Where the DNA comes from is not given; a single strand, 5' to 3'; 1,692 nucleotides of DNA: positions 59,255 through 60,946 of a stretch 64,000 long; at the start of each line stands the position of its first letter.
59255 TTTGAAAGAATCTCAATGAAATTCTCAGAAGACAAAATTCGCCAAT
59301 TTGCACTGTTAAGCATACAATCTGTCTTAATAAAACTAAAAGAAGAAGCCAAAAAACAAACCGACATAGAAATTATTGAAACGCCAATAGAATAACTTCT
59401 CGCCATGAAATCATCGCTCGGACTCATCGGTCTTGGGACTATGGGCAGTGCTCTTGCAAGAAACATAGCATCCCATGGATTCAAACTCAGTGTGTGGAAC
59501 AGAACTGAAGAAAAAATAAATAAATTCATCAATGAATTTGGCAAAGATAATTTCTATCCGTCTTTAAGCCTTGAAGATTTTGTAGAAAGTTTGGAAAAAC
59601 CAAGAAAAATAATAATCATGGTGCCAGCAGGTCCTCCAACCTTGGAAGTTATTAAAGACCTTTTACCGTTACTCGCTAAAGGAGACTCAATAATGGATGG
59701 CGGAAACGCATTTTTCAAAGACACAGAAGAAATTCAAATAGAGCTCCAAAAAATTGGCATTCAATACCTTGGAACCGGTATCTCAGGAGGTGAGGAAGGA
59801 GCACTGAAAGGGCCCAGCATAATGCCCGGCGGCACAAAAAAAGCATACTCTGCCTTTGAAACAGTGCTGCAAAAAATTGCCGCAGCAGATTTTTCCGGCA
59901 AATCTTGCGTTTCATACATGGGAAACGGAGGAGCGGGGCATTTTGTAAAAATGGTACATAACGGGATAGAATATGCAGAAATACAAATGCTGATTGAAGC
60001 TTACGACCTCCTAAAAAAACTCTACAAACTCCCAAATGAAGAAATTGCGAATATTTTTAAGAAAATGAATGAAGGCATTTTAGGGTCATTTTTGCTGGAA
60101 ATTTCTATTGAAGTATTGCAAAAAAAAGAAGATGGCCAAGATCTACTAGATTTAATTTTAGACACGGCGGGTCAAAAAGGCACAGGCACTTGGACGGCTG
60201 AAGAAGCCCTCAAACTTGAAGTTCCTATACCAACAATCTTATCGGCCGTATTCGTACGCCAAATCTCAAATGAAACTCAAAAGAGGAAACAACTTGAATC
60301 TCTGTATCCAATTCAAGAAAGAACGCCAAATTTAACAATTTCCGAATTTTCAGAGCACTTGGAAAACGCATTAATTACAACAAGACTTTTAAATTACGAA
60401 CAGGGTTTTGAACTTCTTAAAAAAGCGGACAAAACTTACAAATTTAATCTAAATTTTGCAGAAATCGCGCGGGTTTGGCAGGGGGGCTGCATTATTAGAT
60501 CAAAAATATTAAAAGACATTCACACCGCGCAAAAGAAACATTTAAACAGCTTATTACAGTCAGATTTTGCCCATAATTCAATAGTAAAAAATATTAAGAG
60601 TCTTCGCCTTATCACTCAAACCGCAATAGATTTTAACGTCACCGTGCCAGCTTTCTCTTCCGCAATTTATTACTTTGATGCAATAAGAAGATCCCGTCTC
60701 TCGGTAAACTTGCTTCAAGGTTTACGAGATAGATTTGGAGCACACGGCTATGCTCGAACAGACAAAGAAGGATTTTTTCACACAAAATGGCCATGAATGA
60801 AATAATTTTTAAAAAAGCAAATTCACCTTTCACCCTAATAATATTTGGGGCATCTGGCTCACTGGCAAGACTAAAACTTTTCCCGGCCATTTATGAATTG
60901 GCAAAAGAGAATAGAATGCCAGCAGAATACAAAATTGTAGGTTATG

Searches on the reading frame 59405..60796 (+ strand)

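Call 28: search_protein_families(library=pfam, proteins=[window:59405-60796:+], max_evalue=0.001)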
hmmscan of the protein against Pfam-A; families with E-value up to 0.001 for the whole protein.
window:59405-60796:+ (463 aa): 7 families
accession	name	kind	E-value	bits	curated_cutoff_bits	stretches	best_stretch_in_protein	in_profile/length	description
PF00393.24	6PGD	-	3.9e-103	345.3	27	1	178-462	1-290/290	6-phosphogluconate dehydrogenase, C-terminal domain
PF03446.21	NAD_binding_2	-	1.1e-44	152.7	21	1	5-173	2-161/161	NAD binding domain of 6-phosphogluconate dehydrogenase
PF01488.26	Shikimate_DH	-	5.7e-06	26.9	24.3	1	5-65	15-75/138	Shikimate / quinate 5-dehydrogenase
PF03807.23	F420_oxidored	-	1.9e-05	25.6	21.6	1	5-53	2-47/94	NADP oxidoreductase coenzyme F420-dependent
PF02737.24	3HCDH_N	-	0.00025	21.4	22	0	5-45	2-42/180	3-hydroxyacyl-CoA dehydrogenase, NAD binding domain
PF01210.29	NAD_Gly3P_dh_N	-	0.00028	21.3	23.1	1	6-69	3-73/158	NAD-dependent glycerol-3-phosphate dehydrogenase N-terminus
PF02826.25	2-Hacid_dh_C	-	0.00028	20.8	25.1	1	3-84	37-110/178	D-isomer specific 2-hydroxyacid dehydrogenase, NAD binding domain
